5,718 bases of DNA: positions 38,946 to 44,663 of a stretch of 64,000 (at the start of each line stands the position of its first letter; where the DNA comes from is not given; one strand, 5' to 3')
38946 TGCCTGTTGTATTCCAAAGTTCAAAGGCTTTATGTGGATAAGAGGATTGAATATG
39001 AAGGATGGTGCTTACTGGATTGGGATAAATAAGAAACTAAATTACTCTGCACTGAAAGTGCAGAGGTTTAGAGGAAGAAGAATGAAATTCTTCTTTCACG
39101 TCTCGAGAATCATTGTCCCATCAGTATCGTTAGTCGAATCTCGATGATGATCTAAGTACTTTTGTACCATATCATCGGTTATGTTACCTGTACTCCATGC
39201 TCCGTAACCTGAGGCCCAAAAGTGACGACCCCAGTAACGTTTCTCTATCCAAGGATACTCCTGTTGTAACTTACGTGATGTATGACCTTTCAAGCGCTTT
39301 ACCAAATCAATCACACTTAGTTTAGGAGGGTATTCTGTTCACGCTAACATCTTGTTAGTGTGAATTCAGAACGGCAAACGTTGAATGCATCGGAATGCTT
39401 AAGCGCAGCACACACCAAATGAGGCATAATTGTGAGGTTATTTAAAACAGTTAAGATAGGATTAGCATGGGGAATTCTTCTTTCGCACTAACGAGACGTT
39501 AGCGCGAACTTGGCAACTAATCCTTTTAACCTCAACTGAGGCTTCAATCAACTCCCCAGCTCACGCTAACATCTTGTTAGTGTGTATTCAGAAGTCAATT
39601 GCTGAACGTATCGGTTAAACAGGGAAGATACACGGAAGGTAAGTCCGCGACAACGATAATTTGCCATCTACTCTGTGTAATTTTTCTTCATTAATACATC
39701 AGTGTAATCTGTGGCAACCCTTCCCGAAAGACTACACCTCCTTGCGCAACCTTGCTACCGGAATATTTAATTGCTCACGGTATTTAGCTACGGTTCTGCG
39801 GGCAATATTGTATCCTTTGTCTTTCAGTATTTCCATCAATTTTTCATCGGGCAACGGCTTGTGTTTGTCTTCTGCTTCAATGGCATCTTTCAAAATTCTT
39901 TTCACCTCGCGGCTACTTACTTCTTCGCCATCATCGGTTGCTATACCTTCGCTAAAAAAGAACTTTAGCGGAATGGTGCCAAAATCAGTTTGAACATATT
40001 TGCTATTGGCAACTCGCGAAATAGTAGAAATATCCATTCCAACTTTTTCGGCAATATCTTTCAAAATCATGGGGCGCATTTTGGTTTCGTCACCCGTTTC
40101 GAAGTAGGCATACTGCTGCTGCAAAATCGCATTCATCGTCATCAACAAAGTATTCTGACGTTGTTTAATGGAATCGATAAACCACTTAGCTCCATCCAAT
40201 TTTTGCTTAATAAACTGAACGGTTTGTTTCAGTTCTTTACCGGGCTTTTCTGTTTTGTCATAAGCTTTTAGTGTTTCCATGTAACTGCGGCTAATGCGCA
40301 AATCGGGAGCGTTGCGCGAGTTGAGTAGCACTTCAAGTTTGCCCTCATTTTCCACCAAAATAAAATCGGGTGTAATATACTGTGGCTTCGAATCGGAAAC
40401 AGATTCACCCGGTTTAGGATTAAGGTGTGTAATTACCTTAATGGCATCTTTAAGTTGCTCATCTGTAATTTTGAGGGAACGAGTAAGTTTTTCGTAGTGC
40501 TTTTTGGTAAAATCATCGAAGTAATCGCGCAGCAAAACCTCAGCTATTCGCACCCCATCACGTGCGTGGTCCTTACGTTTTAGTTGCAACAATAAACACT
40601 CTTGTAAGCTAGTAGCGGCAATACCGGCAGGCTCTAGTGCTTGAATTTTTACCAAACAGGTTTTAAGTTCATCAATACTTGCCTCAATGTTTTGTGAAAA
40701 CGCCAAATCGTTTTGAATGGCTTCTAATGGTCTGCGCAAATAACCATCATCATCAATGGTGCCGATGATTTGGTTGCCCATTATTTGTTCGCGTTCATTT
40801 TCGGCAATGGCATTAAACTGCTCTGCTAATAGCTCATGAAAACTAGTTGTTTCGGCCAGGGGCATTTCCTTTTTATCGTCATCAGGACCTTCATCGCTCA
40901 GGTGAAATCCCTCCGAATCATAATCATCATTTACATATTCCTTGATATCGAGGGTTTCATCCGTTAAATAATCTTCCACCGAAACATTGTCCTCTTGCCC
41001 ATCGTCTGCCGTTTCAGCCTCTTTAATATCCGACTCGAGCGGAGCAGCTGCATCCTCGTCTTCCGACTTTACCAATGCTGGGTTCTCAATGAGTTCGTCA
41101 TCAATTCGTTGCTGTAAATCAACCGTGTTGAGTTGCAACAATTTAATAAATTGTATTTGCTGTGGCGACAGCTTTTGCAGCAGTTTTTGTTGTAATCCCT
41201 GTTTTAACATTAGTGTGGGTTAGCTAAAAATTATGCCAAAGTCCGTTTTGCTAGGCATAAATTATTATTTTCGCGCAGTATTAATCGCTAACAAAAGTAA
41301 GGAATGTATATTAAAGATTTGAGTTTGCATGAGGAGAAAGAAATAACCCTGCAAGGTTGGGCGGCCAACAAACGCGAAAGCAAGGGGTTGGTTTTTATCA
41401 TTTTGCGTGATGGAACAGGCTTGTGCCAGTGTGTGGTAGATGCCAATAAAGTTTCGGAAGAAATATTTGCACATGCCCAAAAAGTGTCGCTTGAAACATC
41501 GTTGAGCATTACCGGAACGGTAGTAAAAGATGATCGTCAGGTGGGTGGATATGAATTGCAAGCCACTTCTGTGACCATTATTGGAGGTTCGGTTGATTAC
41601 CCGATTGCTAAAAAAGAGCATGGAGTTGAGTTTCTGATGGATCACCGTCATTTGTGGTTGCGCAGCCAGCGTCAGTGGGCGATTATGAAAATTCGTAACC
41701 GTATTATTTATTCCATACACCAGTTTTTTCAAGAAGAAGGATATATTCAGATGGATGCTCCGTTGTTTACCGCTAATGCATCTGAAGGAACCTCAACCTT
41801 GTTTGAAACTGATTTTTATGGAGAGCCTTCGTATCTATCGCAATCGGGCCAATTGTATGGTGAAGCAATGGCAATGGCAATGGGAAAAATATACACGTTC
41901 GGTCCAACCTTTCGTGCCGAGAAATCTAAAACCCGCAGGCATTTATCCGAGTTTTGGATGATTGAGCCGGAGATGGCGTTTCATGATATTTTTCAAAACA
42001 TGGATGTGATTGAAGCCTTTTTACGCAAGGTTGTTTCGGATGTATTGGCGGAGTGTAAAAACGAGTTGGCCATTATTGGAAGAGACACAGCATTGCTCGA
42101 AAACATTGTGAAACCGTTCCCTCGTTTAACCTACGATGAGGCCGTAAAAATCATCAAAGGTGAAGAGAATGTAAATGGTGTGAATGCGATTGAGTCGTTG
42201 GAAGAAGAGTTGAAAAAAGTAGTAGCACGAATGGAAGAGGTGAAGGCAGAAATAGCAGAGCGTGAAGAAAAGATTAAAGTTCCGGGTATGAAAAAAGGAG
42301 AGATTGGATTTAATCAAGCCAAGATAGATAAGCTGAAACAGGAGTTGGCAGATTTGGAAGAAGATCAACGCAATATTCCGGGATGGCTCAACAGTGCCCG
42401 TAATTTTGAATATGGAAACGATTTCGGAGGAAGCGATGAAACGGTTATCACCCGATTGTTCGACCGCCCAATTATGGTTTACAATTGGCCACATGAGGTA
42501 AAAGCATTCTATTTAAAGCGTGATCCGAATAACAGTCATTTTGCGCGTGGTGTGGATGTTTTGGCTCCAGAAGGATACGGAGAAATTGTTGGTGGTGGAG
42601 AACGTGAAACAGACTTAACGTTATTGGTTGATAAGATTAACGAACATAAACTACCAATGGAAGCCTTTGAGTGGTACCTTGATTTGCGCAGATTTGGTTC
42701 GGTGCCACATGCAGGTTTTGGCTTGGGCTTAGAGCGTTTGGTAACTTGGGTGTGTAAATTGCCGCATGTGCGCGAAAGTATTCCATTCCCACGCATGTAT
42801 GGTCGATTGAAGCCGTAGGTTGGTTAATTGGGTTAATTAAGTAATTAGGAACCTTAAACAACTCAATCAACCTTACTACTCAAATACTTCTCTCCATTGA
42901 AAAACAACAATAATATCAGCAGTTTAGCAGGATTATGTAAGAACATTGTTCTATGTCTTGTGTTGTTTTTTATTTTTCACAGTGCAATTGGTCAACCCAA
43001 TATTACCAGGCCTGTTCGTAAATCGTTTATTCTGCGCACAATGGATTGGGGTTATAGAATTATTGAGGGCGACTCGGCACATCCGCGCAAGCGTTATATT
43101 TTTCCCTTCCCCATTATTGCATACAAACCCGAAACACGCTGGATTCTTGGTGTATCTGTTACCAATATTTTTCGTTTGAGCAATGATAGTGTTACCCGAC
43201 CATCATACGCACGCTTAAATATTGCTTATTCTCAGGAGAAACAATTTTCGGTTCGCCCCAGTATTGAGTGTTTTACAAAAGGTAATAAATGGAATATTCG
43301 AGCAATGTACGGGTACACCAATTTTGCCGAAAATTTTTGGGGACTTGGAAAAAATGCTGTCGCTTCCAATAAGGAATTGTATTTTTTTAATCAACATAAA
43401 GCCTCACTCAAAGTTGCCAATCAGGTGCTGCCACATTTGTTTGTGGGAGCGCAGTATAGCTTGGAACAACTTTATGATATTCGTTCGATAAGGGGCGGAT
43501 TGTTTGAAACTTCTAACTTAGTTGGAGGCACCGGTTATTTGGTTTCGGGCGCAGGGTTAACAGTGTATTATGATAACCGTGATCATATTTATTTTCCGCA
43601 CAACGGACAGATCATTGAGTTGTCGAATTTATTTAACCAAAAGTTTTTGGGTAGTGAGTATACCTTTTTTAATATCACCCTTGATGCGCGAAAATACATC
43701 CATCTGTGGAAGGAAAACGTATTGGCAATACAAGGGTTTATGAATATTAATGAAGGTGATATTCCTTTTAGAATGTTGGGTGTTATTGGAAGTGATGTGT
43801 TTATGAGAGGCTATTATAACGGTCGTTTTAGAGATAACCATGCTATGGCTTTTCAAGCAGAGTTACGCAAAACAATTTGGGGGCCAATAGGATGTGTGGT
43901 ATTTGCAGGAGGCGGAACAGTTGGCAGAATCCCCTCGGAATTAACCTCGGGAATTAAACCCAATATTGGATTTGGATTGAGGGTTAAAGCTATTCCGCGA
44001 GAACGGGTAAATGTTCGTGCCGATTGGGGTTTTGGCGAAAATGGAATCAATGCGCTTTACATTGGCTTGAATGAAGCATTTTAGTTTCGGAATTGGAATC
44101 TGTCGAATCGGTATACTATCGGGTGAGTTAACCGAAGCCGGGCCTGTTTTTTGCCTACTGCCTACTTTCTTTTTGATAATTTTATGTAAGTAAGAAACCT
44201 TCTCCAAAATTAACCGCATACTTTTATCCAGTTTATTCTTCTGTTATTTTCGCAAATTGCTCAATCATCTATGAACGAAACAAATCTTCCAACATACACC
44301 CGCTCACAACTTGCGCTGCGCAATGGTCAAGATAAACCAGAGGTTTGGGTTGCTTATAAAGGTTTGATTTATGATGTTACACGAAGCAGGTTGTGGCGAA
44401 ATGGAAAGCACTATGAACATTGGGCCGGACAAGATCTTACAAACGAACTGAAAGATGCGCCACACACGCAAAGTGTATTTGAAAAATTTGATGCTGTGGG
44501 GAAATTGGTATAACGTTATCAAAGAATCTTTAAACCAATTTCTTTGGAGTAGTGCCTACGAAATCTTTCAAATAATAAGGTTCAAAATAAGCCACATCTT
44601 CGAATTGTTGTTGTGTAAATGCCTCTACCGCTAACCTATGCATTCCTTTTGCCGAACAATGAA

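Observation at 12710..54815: Pattern: toxin-like or effector genes carry single inactivating lesions while partner or regulator genes are intact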

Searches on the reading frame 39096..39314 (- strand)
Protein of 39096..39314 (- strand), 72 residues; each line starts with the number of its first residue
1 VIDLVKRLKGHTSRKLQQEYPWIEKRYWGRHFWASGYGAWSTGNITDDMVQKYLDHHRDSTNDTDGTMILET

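Call 28: search_protein_families(library=ncbifam, max_evalue=0.001, proteins=[window:39096-39314:-])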
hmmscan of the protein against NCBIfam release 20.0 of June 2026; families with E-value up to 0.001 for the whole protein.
window:39096-39314:- (72 aa): 1 family
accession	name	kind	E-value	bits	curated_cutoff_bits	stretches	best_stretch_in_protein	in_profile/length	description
NF033573.1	transpos_IS200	equivalog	2.7e-13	50.2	55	1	3-55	73-125/126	IS200/IS605 family transposase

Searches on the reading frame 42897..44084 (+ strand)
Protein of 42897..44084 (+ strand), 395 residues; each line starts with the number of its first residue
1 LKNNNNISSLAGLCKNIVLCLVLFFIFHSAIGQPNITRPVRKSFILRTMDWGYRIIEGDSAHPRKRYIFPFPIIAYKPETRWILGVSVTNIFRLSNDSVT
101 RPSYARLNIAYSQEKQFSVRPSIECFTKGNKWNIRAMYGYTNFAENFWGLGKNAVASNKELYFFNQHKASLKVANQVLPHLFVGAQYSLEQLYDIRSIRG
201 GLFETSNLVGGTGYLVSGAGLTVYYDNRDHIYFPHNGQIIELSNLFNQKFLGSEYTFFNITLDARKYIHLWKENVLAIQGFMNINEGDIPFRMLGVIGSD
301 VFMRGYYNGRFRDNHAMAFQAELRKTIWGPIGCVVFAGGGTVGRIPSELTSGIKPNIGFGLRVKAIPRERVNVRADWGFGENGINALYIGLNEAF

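Call 12: search_protein_families(library=pfam, max_evalue=0.0001, proteins=[window:42897-44084:+])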
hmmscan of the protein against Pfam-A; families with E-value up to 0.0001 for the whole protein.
window:42897-44084:+ (395 aa): 1 family
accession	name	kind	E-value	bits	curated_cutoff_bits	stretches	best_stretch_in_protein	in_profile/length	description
PF01103.29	Omp85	-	6.5e-11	42.8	24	1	207-344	105-265/325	Omp85 superfamily domain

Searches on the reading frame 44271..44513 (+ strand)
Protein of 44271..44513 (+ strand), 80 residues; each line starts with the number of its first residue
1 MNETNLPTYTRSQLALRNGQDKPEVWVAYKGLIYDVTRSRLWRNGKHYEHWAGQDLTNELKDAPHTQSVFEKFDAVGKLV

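Call 12: search_protein_families(library=pfam, max_evalue=0.0001, proteins=[window:44271-44513:+])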
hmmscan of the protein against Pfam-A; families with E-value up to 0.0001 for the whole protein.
window:44271-44513:+ (80 aa): 1 family
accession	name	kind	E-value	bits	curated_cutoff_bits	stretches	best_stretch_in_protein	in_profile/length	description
PF00173.33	Cyt-b5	-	1.7e-08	34.8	23.7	1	10-78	1-72/74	Cytochrome b5-like Heme/Steroid binding domain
